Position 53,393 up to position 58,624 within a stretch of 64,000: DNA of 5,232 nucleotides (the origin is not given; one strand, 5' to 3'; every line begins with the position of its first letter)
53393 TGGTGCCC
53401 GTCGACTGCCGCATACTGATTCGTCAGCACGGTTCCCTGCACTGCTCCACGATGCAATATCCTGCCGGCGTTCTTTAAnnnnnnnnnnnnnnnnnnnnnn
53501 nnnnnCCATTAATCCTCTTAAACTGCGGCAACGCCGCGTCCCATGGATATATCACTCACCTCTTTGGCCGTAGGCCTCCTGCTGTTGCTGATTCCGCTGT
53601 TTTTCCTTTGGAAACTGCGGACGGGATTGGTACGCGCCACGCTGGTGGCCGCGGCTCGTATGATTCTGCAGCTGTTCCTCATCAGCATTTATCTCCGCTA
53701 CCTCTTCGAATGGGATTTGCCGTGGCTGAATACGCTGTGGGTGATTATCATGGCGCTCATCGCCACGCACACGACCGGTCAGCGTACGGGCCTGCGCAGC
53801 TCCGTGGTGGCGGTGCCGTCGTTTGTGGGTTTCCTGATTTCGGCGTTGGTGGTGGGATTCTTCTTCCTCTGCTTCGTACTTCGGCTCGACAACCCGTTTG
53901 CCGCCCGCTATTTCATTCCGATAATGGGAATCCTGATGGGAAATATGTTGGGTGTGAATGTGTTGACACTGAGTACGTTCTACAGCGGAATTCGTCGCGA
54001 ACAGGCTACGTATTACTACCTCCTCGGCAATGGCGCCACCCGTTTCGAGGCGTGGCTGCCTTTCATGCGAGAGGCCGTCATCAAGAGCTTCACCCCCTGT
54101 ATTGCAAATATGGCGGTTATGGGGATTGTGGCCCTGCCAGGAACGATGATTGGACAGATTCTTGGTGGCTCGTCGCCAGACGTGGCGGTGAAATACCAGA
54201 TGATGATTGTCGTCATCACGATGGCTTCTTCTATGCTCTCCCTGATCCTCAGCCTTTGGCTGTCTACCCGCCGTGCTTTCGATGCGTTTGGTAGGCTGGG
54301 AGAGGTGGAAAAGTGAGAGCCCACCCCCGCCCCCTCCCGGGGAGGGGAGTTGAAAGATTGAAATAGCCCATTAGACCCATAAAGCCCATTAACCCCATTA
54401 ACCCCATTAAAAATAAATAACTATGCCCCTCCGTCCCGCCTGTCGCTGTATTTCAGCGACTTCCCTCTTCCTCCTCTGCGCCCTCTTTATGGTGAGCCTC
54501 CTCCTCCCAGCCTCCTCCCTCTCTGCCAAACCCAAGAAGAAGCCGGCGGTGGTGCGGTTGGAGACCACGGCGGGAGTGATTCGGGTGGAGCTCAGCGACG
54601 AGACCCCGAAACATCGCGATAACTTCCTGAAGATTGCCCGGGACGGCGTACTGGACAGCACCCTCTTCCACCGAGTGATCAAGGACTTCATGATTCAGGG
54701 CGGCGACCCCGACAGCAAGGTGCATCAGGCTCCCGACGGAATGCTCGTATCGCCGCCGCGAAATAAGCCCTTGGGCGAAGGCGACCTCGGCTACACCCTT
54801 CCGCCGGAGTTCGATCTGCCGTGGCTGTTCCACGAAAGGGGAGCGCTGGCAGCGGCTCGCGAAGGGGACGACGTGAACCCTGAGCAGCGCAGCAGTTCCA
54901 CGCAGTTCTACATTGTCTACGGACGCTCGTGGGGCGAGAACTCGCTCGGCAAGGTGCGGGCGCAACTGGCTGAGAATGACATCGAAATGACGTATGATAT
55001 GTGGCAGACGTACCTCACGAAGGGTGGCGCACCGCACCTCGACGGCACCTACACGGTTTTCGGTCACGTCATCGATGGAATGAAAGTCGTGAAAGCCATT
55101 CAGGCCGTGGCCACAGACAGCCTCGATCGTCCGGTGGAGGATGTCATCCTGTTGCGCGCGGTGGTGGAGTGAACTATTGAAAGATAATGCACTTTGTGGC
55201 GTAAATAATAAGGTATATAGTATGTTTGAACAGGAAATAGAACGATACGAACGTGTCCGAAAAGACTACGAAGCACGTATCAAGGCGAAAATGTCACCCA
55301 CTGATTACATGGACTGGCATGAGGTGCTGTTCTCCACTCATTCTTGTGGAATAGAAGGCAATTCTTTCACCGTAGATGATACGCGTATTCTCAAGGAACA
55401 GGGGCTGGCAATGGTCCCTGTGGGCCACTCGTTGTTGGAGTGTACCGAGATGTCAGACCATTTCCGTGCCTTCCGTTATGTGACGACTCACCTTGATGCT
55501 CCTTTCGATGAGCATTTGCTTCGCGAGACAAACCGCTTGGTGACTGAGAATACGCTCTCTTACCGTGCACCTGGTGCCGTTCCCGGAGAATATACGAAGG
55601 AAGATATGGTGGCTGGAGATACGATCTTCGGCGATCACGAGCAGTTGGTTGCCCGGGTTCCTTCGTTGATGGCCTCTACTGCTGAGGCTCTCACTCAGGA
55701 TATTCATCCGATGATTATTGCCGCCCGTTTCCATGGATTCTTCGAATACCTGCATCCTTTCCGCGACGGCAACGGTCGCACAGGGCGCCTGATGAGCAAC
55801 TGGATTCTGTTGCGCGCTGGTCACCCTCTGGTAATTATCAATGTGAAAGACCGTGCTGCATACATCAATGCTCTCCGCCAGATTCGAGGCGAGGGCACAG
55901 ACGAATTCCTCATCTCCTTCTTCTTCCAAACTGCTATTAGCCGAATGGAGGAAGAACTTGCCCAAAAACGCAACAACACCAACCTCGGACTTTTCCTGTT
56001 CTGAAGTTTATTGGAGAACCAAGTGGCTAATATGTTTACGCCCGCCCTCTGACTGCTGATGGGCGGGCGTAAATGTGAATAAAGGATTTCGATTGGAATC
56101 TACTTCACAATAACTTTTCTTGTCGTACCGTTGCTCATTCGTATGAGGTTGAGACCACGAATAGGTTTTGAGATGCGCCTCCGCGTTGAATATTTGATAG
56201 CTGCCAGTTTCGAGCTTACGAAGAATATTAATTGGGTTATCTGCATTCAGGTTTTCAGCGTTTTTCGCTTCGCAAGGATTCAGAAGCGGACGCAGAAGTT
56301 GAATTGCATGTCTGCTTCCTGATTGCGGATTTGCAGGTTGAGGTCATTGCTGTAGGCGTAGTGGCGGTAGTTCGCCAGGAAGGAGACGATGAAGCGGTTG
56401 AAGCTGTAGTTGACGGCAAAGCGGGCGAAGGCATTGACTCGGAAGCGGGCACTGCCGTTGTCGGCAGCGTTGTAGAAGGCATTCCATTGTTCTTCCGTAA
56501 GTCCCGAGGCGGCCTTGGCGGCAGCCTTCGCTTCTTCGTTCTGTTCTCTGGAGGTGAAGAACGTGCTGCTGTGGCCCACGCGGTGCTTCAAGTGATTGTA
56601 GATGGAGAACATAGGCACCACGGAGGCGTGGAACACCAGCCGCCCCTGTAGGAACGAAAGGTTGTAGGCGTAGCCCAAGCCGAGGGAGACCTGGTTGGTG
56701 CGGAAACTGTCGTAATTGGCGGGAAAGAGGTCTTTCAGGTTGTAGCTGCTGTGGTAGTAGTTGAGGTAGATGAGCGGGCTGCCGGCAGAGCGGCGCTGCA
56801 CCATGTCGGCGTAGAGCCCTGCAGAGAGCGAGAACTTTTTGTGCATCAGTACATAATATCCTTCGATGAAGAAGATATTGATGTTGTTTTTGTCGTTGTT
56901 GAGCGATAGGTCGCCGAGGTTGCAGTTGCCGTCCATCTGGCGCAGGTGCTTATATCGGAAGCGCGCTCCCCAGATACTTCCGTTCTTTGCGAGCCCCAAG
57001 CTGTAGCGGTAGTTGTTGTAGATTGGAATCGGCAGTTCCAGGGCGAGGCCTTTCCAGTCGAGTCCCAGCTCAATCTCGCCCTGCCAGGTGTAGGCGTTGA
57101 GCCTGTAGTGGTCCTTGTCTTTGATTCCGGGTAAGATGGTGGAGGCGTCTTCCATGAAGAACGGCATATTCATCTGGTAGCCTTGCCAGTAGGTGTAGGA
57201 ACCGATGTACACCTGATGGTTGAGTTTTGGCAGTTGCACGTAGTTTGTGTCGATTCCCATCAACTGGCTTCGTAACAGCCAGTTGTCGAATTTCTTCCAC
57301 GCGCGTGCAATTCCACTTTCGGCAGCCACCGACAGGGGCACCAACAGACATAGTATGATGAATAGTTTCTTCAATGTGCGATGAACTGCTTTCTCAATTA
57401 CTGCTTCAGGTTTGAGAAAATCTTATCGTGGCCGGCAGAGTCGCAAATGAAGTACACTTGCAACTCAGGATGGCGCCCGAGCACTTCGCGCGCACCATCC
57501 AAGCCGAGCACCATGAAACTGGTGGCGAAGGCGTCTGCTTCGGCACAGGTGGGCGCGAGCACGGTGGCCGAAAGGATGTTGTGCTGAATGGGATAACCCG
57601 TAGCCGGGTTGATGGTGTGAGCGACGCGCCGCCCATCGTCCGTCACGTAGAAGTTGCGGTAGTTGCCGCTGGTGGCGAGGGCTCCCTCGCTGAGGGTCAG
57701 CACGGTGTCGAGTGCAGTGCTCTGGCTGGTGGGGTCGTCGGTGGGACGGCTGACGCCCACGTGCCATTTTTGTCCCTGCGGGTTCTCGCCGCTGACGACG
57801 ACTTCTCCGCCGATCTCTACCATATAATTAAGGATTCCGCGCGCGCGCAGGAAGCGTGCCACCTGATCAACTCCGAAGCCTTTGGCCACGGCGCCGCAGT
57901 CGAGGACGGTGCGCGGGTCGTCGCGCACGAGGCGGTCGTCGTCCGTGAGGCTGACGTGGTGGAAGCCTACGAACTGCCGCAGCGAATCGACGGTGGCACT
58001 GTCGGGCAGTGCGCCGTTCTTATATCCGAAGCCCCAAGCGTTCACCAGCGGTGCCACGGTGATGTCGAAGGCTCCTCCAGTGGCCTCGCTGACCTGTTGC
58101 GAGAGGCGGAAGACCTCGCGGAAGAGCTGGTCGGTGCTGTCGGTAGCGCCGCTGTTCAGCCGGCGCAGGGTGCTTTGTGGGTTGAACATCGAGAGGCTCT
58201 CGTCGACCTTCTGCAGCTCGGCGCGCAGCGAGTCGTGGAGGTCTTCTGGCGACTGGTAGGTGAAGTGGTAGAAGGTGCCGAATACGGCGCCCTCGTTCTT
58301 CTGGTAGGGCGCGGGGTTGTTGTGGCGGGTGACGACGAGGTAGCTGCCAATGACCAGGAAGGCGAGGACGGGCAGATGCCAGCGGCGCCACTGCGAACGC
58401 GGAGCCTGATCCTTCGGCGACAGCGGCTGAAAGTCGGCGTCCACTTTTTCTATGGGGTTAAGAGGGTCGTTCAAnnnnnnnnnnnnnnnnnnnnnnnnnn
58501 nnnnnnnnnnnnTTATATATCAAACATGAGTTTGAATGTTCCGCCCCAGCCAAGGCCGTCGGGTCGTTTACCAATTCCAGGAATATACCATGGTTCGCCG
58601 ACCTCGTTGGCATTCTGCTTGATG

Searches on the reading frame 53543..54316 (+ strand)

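Call 92: search_protein_families(library=pfam, proteins=[window:53543-54316:+], max_evalue=0.001)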
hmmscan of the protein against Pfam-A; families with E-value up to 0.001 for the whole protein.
window:53543-54316:+ (257 aa): 1 family
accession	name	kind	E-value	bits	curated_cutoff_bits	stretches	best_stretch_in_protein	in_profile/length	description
PF03649.18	UPF0014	-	3.7e-68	229.9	22.6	1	6-246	2-242/242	Uncharacterised protein family (UPF0014)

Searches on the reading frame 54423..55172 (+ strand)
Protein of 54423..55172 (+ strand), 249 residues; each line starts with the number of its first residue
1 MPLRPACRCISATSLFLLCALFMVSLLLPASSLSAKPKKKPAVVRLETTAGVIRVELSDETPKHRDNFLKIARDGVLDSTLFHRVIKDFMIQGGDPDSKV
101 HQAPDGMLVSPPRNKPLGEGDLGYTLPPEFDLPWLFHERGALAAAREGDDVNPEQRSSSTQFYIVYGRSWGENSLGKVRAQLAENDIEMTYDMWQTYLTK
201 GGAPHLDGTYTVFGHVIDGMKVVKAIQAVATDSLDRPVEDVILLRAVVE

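Call 92: search_protein_families(library=pfam, proteins=[window:54423-55172:+], max_evalue=0.001)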
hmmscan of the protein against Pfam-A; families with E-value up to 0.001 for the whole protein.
window:54423-55172:+ (249 aa): 1 family
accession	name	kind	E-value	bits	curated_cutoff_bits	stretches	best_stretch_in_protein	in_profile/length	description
PF00160.26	Pro_isomerase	-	2.1e-38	132.5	21.7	1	44-246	2-157/159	Cyclophilin type peptidyl-prolyl cis-trans isomerase/CLD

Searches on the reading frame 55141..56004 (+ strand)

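Call 92: search_protein_families(library=pfam, proteins=[window:55141-56004:+], max_evalue=0.001)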
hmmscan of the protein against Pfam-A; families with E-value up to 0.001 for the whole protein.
window:55141-56004:+ (287 aa): 1 family
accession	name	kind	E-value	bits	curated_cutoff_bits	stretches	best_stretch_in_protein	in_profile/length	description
PF02661.23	Fic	-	5.3e-17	62.9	24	1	121-223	1-93/93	Fic/DOC family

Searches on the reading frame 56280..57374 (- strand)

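Call 92: search_protein_families(library=pfam, proteins=[window:56280-57374:-], max_evalue=0.001)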
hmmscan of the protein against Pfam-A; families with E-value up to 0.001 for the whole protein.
window:56280-57374:- (364 aa): 1 family
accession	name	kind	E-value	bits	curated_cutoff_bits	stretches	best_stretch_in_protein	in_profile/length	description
PF14391.12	DUF4421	-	4.6e-15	56.3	32.1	1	41-364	2-302/302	Domain of unknown function (DUF4421)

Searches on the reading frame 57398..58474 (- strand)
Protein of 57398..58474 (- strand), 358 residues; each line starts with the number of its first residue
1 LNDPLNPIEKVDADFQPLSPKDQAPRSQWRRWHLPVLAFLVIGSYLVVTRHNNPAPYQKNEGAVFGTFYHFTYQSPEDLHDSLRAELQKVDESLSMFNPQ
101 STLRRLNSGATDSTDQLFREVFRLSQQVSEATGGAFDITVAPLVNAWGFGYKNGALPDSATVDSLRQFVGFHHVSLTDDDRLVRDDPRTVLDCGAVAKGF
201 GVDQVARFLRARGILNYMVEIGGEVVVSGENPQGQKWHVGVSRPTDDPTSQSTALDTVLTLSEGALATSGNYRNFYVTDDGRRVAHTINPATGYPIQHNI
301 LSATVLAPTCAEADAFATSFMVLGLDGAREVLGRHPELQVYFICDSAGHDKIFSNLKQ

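Call 92: search_protein_families(library=pfam, proteins=[window:57398-58474:-], max_evalue=0.001)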
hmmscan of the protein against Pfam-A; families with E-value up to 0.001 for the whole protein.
window:57398-58474:- (358 aa): 1 family
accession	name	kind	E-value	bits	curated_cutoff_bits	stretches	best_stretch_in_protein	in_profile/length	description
PF02424.20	ApbE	-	3.1e-83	279.8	25.6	1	65-342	1-266/266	ApbE family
